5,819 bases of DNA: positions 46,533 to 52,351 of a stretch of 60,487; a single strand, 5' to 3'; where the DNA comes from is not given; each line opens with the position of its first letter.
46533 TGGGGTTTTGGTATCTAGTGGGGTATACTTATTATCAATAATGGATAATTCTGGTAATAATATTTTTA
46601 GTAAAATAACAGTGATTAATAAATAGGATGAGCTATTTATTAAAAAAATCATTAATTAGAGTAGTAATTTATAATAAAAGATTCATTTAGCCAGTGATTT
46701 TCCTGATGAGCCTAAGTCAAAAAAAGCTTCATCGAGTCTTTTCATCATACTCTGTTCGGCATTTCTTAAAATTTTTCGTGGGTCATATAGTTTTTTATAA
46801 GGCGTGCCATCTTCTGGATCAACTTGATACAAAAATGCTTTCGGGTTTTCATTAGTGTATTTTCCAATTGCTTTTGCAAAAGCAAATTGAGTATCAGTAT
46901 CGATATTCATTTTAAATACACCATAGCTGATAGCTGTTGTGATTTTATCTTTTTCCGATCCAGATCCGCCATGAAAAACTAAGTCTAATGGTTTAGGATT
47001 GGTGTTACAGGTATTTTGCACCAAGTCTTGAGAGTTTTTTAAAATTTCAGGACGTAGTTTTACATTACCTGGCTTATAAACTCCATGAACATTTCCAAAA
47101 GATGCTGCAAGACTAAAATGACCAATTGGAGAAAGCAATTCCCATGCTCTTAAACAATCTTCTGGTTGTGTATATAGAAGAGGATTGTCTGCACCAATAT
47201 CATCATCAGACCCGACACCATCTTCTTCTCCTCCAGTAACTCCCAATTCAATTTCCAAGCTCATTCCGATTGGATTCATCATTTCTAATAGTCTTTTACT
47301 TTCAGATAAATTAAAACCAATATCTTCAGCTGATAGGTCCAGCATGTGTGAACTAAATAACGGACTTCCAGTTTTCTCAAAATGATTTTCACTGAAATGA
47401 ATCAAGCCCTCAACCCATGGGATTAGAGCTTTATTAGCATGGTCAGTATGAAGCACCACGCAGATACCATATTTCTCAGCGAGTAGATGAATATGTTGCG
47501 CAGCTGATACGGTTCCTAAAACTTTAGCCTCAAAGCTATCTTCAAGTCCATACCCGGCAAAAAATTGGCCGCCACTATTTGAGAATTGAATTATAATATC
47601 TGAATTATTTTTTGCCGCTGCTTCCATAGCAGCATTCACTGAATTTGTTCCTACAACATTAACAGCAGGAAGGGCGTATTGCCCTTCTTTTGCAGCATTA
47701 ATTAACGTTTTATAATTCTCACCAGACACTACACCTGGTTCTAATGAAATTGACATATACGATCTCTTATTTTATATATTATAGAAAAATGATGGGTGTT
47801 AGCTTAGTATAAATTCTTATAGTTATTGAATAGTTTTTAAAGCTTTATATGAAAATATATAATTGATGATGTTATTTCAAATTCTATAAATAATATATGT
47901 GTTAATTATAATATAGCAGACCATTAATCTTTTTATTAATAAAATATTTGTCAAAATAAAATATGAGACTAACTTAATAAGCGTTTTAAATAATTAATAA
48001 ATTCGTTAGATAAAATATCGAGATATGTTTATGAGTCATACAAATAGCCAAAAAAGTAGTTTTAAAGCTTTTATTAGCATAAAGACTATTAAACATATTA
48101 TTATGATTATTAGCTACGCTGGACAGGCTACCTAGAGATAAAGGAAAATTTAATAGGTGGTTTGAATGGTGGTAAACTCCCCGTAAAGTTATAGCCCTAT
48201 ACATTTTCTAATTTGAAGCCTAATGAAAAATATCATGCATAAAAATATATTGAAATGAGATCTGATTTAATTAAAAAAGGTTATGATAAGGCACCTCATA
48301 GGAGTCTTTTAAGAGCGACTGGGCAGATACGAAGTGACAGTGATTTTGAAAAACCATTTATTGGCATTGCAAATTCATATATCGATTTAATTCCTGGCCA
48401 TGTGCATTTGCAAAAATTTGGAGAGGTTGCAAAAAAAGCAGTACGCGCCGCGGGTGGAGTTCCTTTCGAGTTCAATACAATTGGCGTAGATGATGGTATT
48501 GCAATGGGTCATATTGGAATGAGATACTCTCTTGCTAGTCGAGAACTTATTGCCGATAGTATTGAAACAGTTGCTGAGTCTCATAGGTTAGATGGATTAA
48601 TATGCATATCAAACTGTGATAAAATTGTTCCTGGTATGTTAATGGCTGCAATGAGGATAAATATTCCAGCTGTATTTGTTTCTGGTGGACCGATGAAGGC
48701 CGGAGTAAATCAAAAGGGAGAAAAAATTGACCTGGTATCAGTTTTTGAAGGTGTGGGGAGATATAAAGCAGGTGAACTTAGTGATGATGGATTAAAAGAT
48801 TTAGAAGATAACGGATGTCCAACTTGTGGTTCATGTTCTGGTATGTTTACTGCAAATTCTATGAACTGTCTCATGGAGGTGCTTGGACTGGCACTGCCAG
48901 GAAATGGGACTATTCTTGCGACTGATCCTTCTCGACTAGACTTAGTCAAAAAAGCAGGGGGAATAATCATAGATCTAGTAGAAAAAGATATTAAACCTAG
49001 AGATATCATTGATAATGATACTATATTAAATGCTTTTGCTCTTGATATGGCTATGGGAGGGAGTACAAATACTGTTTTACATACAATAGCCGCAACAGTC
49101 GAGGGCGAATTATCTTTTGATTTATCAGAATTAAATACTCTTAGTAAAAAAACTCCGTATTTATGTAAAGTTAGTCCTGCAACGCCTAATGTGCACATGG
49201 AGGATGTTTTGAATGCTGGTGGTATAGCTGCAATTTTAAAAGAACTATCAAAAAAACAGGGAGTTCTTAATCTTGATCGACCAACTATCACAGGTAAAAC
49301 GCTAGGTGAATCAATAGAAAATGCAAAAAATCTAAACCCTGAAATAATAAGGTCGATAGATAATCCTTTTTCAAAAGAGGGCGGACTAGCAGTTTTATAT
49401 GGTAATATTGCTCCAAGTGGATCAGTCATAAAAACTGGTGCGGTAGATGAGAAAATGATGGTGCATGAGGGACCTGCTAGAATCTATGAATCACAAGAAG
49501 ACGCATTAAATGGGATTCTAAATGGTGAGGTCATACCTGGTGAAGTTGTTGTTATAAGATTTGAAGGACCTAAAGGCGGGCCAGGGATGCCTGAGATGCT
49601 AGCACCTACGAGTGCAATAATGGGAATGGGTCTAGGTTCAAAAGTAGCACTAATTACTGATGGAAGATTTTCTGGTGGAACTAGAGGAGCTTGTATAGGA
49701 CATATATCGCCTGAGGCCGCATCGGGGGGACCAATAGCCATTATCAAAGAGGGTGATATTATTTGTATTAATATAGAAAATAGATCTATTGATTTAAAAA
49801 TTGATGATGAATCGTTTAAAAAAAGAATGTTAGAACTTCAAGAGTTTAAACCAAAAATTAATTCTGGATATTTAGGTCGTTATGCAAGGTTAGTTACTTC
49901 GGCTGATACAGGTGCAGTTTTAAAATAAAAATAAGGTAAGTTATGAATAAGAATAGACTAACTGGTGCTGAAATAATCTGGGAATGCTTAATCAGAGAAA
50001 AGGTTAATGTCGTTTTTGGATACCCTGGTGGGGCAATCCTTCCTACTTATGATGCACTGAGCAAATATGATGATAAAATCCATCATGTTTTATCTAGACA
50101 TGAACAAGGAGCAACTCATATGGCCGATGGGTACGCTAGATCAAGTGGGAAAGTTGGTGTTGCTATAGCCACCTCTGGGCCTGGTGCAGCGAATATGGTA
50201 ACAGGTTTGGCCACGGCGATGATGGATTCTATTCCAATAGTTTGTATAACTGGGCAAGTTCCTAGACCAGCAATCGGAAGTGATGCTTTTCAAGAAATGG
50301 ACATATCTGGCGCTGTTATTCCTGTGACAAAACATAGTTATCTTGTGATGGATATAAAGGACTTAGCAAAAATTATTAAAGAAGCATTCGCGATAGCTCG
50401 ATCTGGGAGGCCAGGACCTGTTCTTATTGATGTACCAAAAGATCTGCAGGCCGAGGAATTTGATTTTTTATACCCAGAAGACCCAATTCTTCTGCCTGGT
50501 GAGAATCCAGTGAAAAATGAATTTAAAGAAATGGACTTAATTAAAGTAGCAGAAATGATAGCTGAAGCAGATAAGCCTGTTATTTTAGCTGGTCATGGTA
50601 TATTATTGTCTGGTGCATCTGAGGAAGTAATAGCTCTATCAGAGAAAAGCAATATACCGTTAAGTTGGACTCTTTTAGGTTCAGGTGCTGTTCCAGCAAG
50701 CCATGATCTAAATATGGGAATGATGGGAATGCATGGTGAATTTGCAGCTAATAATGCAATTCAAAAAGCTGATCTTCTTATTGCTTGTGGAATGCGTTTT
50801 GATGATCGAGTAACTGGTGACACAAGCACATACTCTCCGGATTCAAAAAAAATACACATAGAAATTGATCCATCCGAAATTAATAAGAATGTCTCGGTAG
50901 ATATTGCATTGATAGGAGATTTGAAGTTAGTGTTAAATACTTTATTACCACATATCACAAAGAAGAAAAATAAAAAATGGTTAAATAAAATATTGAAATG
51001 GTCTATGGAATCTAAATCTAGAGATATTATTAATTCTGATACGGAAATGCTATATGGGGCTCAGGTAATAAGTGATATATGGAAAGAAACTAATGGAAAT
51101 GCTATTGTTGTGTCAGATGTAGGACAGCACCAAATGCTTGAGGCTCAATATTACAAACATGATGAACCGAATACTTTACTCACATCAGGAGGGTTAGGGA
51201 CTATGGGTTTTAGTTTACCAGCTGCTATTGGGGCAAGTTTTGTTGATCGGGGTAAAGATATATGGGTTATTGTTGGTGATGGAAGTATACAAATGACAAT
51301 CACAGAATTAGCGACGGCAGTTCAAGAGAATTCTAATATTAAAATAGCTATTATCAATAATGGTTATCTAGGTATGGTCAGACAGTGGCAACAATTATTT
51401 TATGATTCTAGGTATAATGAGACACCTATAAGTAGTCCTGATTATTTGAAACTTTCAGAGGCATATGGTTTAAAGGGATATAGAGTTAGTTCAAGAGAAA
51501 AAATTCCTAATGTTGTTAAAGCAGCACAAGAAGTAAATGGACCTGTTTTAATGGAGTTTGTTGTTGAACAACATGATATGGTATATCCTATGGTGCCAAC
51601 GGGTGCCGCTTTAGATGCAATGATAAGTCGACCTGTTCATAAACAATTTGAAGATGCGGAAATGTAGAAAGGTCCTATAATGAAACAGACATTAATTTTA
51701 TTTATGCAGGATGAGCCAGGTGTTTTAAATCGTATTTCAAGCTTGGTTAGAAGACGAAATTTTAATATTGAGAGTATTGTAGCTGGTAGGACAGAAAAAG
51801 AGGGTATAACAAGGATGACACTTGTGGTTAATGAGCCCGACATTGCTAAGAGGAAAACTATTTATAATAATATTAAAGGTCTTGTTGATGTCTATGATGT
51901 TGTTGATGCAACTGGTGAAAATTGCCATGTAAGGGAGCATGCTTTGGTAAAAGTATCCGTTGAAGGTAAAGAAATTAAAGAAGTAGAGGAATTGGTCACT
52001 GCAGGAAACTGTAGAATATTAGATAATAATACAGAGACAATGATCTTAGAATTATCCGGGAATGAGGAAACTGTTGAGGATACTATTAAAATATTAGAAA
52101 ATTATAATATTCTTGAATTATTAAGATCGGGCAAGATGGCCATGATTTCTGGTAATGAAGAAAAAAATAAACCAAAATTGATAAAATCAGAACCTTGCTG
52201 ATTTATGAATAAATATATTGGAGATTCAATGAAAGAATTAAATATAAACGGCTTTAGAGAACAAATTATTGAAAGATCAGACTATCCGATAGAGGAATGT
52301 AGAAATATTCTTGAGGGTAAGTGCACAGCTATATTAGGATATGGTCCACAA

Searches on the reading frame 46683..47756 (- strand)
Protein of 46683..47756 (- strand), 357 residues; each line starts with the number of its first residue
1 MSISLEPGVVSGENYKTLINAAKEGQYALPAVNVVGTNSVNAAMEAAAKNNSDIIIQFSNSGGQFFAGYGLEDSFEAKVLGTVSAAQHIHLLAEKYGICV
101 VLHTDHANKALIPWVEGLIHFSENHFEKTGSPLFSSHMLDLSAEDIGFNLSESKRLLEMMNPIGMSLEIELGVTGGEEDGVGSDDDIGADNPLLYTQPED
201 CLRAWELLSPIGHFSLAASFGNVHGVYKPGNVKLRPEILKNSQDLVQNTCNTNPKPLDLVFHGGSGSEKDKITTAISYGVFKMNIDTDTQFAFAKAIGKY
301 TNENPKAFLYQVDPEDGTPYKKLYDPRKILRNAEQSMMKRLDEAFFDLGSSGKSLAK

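Call 9: search_protein_families(library=pfam, proteins=[window:46683-47756:-], max_evalue=0.001)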
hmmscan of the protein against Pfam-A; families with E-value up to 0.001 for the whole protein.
window:46683-47756:- (357 aa): 1 family
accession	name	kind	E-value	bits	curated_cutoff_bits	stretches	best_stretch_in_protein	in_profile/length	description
PF01116.26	F_bP_aldolase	-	2.7e-78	263.7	25.5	1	14-353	2-277/277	Fructose-bisphosphate aldolase class-II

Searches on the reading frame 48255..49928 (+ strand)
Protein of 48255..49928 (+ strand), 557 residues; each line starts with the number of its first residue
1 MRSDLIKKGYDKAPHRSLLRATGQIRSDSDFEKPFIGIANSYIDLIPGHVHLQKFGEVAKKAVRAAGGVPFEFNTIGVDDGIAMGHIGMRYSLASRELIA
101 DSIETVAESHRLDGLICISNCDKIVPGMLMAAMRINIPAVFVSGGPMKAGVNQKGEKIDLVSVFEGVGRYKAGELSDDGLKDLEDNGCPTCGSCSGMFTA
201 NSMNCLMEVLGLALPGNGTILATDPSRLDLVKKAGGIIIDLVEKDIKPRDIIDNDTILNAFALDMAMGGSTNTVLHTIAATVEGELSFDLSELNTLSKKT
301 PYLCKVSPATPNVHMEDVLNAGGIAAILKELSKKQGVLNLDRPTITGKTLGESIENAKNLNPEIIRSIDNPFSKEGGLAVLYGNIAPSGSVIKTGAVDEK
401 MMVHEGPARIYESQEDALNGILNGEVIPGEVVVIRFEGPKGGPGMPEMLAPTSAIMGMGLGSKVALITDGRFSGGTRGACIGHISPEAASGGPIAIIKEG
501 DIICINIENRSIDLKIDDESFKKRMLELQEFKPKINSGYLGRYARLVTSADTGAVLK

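Call 9: search_protein_families(library=pfam, proteins=[window:48255-49928:+], max_evalue=0.001)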
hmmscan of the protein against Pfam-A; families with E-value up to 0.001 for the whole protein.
window:48255-49928:+ (557 aa): 2 families
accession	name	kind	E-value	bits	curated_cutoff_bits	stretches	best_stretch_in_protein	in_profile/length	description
PF00920.27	ILVD_EDD_N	-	4.6e-132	440.4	27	1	33-352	1-315/316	Dihydroxy-acid/6-phosphogluconate dehydratase N-terminal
PF24877.1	ILV_EDD_C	-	2.6e-79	265.5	27.7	1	363-554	1-191/191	Dihydroxy-acid/6-phosphogluconate dehydratase C-terminal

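Call 28: list_cluster_members(proteins=[window:48255-49928:+, window:46683-47756:-, window:52205-53272:+, window:49943-51667:+, window:29299-31476:+, window:32490-33695:+, window:40298-41626:-])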
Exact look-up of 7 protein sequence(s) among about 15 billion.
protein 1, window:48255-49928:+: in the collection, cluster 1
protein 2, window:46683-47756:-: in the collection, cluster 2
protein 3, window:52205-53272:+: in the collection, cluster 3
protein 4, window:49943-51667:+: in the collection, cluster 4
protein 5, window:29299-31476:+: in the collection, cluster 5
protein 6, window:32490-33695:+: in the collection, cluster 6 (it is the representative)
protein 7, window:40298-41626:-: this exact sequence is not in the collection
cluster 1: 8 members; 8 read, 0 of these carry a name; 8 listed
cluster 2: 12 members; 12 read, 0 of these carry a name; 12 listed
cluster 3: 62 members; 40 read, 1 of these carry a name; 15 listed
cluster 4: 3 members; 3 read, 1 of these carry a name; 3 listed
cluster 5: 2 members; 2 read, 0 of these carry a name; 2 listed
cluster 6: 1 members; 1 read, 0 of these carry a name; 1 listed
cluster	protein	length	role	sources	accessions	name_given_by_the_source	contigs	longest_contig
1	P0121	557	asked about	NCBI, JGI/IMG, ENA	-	-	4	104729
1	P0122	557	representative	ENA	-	-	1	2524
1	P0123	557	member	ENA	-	-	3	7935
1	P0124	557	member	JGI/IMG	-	-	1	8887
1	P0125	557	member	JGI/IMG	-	-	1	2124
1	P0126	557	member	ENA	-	-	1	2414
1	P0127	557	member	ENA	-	-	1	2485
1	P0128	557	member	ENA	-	-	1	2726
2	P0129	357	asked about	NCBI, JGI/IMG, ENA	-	-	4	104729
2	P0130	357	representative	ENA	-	-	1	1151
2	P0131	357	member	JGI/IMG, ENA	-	-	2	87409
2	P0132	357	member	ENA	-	-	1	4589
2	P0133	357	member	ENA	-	-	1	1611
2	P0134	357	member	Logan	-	-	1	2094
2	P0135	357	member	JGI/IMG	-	-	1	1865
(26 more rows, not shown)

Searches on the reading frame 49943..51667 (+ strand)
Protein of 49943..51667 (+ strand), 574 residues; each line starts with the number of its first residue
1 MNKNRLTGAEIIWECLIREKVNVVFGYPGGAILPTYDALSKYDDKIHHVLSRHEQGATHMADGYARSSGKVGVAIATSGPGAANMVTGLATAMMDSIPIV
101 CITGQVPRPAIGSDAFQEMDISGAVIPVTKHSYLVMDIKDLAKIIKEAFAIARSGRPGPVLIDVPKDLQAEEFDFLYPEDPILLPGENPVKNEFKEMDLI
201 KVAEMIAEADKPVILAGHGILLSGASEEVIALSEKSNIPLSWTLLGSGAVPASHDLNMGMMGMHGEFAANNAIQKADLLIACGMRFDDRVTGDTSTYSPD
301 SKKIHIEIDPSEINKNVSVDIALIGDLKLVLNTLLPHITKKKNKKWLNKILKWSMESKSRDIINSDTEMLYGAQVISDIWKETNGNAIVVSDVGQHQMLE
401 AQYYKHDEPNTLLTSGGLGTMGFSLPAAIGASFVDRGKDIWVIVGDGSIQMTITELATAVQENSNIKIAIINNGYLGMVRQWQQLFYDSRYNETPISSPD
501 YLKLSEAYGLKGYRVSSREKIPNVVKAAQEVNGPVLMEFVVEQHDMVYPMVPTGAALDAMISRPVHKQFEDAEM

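Call 9: search_protein_families(library=pfam, proteins=[window:49943-51667:+], max_evalue=0.001)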
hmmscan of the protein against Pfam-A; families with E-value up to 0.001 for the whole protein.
window:49943-51667:+ (574 aa): 4 families
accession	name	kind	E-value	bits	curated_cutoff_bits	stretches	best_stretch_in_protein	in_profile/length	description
PF02775.26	TPP_enzyme_C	-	3.3e-50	170.2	21.9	1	392-538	1-150/151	Thiamine pyrophosphate enzyme, C-terminal TPP binding domain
PF00205.28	TPP_enzyme_M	-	1.1e-44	151.9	30.4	1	201-334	3-137/137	Thiamine pyrophosphate enzyme, central domain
PF02776.23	TPP_enzyme_N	-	4.1e-40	136.7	26.8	1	7-122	2-117/119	Thiamine pyrophosphate enzyme, N-terminal TPP binding domain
PF01855.24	POR_N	-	0.00011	22.5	27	1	21-116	8-106/231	Pyruvate flavodoxin/ferredoxin oxidoreductase, thiamine diP-bdg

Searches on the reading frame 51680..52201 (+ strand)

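Call 9: search_protein_families(library=pfam, proteins=[window:51680-52201:+], max_evalue=0.001)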
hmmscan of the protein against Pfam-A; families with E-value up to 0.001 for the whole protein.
window:51680-52201:+ (173 aa): 5 families
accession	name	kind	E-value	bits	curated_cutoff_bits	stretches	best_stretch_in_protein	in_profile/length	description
PF10369.15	ALS_ss_C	-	1.2e-18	67.4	23.2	1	85-157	1-73/74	Small subunit of acetolactate synthase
PF22629.2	ACT_AHAS_ss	-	4.8e-16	59.1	27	1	7-72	3-66/67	AHAS small subunit-like ACT domain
PF01842.31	ACT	-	7e-12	45.3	27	1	4-59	2-58/66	ACT domain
PF13710.12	ACT_5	-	2.1e-10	40.7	27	1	11-74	1-62/62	ACT domain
PF13291.12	ACT_4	-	8.2e-08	33.3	27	1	5-74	9-78/80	ACT domain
